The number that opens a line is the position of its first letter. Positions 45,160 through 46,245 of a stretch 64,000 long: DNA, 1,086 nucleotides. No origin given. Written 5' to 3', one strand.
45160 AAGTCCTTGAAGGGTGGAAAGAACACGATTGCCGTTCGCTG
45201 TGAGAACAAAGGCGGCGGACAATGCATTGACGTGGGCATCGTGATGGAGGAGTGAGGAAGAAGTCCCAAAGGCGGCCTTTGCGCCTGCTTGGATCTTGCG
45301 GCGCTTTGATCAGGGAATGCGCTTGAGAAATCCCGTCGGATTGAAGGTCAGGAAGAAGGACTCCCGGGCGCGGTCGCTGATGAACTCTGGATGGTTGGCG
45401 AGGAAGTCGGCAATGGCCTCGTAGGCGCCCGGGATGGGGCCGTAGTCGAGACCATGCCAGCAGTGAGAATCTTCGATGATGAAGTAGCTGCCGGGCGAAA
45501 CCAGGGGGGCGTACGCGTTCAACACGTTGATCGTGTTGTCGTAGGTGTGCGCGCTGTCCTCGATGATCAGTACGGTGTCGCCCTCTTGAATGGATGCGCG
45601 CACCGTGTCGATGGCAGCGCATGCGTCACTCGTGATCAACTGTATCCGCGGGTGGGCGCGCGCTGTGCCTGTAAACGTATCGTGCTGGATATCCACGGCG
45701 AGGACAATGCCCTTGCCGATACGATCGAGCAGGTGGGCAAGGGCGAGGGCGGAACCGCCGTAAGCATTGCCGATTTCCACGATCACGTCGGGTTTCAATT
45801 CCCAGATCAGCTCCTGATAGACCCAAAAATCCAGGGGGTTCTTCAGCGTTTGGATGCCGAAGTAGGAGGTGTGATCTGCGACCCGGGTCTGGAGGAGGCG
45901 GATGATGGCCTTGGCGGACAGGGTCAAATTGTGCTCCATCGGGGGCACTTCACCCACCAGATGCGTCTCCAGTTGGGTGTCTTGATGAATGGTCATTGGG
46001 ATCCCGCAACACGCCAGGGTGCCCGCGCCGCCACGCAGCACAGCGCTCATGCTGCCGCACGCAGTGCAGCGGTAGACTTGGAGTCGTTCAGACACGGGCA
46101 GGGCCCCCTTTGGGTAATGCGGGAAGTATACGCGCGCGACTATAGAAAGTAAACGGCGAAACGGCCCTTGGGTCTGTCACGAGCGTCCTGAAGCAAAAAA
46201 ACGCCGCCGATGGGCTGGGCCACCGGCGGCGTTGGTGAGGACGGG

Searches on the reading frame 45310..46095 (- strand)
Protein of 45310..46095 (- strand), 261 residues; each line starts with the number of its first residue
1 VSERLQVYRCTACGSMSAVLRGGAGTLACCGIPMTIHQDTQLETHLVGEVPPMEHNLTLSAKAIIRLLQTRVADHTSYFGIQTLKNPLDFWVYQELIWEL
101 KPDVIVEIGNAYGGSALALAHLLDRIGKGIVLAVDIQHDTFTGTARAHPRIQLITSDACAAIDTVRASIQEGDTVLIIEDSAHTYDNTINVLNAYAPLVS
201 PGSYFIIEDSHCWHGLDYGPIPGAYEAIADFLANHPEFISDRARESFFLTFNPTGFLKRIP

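Call 99: search_protein_families(library=pfam, proteins=[window:45310-46095:-], max_evalue=0.0001)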
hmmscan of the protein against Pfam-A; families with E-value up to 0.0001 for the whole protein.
window:45310-46095:- (261 aa): 3 families
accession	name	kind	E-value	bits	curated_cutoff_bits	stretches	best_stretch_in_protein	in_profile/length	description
PF04989.18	RMNT_CmcI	-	4.6e-45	154.3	23.2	1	72-260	3-206/206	Rhamnosyl O-methyltransferase/CmcI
PF06397.17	Desulfoferrod_N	-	1.1e-12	47.8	23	1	2-35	1-34/36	Desulfoferrodoxin, N-terminal domain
PF13578.12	Methyltransf_24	-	3.2e-10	41.3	26.3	1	106-209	1-104/105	Methyltransferase domain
